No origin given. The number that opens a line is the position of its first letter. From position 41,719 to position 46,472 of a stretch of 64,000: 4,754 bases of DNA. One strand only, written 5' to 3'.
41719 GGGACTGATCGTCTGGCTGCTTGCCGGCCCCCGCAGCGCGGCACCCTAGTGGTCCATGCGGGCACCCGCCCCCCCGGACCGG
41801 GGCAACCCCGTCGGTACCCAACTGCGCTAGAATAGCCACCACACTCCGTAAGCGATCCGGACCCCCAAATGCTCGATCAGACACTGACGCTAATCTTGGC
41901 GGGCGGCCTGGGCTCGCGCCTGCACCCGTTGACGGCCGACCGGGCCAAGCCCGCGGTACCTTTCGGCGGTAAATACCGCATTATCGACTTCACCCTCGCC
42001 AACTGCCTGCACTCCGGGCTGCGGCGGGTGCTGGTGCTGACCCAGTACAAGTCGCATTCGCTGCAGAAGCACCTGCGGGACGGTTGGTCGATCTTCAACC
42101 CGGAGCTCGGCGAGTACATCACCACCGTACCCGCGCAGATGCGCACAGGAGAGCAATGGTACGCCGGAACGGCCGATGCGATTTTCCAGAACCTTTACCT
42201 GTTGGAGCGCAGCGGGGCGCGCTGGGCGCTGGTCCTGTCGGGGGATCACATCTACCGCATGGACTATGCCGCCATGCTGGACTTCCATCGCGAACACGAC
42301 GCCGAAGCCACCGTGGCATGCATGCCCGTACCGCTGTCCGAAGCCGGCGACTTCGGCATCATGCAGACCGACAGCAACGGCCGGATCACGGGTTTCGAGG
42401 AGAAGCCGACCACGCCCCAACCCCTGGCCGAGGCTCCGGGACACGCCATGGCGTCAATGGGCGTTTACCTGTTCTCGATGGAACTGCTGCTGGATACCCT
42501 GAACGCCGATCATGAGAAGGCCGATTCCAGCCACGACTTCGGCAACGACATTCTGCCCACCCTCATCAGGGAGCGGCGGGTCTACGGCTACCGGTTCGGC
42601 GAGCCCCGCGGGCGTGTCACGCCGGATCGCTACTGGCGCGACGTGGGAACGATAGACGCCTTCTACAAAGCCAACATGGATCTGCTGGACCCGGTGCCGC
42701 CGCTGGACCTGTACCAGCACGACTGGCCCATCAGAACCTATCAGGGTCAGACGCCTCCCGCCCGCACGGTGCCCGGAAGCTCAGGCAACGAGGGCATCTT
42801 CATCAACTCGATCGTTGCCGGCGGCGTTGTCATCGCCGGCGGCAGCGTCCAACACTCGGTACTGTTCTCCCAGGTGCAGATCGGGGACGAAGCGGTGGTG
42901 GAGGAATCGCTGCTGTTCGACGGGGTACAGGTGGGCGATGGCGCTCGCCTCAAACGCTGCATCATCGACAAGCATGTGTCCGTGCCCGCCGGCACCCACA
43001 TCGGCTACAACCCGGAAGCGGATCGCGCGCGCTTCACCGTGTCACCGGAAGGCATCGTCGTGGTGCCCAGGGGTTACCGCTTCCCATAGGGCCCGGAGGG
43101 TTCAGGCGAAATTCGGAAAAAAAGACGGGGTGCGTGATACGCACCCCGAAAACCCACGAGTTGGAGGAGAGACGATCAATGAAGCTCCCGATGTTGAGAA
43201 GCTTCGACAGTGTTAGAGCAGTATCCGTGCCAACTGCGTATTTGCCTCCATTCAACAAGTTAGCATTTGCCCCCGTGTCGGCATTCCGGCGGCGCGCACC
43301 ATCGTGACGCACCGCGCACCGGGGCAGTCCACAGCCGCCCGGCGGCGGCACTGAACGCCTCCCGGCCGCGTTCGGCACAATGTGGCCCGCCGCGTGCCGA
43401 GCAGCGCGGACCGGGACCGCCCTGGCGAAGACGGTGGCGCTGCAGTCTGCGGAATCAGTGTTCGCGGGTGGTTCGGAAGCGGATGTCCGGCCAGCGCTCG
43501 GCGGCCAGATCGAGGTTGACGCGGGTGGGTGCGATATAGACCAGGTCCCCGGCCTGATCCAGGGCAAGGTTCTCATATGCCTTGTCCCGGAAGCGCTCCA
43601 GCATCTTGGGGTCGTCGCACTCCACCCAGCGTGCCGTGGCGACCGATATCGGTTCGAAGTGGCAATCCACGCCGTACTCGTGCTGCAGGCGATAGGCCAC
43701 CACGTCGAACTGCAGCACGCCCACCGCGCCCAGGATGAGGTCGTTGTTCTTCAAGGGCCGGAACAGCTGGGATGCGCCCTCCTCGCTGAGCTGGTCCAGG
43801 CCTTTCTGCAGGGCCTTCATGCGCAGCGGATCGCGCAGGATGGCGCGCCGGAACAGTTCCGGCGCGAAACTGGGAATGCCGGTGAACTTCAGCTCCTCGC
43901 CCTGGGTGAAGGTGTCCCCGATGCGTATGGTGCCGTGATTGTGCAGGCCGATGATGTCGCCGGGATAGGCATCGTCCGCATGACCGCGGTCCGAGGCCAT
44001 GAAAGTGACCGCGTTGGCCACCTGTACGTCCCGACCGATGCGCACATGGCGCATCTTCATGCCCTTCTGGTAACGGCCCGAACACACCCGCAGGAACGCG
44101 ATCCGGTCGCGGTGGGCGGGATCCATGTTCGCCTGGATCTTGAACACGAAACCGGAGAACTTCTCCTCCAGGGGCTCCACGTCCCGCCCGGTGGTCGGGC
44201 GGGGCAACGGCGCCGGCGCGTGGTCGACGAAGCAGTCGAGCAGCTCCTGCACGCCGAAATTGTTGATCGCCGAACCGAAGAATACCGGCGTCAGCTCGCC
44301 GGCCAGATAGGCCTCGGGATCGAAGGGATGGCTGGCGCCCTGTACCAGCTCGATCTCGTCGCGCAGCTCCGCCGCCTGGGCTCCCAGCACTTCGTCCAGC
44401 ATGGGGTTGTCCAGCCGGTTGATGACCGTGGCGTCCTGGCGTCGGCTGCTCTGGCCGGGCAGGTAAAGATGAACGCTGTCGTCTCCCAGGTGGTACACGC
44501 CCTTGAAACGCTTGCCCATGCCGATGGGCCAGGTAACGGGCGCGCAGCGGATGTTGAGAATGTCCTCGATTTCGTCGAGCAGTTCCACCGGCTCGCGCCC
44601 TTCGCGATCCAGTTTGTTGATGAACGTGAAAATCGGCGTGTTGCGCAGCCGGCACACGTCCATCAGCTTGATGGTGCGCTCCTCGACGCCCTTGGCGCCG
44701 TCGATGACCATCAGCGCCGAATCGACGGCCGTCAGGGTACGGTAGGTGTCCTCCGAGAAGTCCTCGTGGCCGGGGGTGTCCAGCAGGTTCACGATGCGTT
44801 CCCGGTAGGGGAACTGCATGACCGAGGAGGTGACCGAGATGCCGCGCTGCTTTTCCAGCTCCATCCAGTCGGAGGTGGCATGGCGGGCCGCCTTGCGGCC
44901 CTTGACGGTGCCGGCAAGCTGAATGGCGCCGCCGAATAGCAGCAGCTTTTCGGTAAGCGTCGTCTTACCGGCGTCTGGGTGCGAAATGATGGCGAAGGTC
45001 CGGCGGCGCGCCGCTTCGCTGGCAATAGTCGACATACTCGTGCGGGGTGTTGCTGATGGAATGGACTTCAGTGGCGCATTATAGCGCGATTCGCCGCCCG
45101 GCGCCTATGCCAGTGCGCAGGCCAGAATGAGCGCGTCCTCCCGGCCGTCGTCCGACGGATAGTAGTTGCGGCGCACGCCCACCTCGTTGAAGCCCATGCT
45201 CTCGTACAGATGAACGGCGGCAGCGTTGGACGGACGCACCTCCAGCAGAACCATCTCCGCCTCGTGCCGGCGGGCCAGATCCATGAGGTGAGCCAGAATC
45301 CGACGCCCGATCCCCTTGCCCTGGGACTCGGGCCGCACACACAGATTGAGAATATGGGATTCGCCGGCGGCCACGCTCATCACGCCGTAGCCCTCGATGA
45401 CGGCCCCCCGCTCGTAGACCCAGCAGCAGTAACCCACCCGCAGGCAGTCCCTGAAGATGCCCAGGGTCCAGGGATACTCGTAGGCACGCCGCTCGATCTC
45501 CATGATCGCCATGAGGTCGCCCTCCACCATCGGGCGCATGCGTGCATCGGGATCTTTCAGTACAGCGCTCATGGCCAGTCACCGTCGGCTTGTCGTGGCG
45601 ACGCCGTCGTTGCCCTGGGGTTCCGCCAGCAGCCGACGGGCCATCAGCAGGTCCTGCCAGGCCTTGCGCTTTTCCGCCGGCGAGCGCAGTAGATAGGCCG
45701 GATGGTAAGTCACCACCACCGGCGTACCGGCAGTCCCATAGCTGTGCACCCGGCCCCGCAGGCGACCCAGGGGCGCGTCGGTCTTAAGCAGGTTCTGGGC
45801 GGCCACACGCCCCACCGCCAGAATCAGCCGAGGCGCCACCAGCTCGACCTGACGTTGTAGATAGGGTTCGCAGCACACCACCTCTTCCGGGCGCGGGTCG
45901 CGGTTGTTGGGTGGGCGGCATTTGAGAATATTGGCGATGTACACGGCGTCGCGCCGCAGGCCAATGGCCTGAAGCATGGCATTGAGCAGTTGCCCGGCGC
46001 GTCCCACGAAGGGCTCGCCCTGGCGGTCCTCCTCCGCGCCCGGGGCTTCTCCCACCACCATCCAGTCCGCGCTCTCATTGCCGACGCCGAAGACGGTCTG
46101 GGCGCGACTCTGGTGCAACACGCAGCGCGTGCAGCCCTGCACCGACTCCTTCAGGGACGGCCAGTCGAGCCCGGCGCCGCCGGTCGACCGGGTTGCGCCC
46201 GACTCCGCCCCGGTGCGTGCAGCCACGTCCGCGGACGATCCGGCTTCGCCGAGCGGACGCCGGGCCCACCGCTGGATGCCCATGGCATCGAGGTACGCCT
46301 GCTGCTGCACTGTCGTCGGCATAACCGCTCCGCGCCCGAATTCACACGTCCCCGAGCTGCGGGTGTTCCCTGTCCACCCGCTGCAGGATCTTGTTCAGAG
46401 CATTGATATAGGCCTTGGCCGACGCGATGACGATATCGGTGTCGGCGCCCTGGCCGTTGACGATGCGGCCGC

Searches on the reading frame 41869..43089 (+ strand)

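Call 85: search_protein_families(library=pfam, proteins=[window:41869-43089:+], max_evalue=0.00001)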
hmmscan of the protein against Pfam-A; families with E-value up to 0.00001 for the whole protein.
window:41869-43089:+ (406 aa): 5 families
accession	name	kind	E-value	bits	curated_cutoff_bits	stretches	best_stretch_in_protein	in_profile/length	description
PF00483.29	NTP_transferase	-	1.5e-63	215.1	21.2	1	7-273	2-243/245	Nucleotidyl transferase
PF24894.1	Hexapep_GlmU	-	2.1e-36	124.6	23.3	1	296-399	1-104/104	GlmU-like, C-terminal hexapeptide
PF25084.1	LbH_EIF2B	-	1.4e-09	38.3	54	1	317-379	26-88/105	EIF2B subunit epsilon LbH domain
PF12804.13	NTP_transf_3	-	6e-08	33.5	27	1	8-151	2-122/160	MobA-like NTP transferase domain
PF25247.1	LbH_GLGC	-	6.1e-08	33.1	27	0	299-349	1-51/135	GLGC left-handed parallel beta-helix domain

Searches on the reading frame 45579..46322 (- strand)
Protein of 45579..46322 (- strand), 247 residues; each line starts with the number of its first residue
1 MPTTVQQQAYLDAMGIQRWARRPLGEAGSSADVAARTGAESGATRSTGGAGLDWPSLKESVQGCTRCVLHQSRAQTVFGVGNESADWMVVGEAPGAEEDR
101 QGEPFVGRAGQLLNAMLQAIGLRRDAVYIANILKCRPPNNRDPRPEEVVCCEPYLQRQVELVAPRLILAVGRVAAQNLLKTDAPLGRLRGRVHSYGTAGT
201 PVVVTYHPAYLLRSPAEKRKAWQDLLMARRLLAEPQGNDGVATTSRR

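Call 48: search_protein_families(library=pfam, proteins=[window:45579-46322:-], max_evalue=0.001)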
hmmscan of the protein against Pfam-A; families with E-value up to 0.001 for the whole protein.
window:45579-46322:- (247 aa): 1 family
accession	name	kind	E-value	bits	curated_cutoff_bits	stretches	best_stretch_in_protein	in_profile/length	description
PF03167.25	UDG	-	1.1e-40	139.5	24.3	1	78-225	1-140/141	Uracil DNA glycosylase superfamily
